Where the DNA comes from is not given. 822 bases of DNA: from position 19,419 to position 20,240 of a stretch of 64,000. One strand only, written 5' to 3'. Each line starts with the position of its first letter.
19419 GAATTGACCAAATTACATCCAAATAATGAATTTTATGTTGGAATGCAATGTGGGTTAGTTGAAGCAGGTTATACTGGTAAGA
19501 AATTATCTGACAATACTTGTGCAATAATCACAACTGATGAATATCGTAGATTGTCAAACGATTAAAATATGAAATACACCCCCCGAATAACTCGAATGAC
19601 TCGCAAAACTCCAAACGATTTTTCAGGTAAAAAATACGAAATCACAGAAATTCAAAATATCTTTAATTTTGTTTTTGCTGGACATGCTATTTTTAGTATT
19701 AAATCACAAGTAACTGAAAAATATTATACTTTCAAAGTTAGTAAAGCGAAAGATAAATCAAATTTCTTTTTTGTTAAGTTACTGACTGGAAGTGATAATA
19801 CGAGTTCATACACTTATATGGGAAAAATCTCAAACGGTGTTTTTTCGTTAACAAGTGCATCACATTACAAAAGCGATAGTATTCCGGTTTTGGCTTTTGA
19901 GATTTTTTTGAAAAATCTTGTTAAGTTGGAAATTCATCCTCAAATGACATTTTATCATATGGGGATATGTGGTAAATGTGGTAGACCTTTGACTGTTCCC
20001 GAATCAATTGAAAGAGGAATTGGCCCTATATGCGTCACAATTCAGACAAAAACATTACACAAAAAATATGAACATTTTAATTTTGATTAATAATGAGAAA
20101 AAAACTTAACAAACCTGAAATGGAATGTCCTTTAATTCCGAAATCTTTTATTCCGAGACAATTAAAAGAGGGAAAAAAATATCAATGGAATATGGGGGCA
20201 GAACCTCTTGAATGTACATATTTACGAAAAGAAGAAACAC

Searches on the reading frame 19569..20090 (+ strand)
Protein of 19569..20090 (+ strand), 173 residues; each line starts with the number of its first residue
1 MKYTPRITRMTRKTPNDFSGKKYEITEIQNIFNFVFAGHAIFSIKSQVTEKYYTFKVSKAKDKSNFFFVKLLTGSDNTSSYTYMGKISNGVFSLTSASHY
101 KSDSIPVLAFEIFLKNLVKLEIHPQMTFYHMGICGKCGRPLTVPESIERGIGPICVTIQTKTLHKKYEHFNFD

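Call 11: search_protein_families(library=phrogs, proteins=[window:19569-20090:+], max_evalue=0.01)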
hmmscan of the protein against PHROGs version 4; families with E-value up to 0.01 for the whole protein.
window:19569-20090:+ (173 aa): 5 families
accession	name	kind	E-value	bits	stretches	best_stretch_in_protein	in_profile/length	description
phrog_20259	-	unknown function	4.1e-35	121.7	1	25-157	5-135/140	-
phrog_636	-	unknown function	2.5e-08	35.5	1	131-157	204-230/254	-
phrog_4046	-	unknown function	2.5e-07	31.5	1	81-156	228-296/301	-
phrog_25989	-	unknown function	4.5e-07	31.1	1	131-159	2-30/70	-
phrog_6032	-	unknown function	8.1e-06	26.7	1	131-158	246-273/296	-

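Call 12: search_protein_families(library=pfam, proteins=[window:19569-20090:+], max_evalue=0.01)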
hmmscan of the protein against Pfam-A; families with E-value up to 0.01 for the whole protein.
window:19569-20090:+ (173 aa): 1 family
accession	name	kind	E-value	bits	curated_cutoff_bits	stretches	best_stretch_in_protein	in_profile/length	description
PF19474.4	DUF6011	-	1.5e-12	47.3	26.6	1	129-156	6-33/37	Family of unknown function (DUF6011)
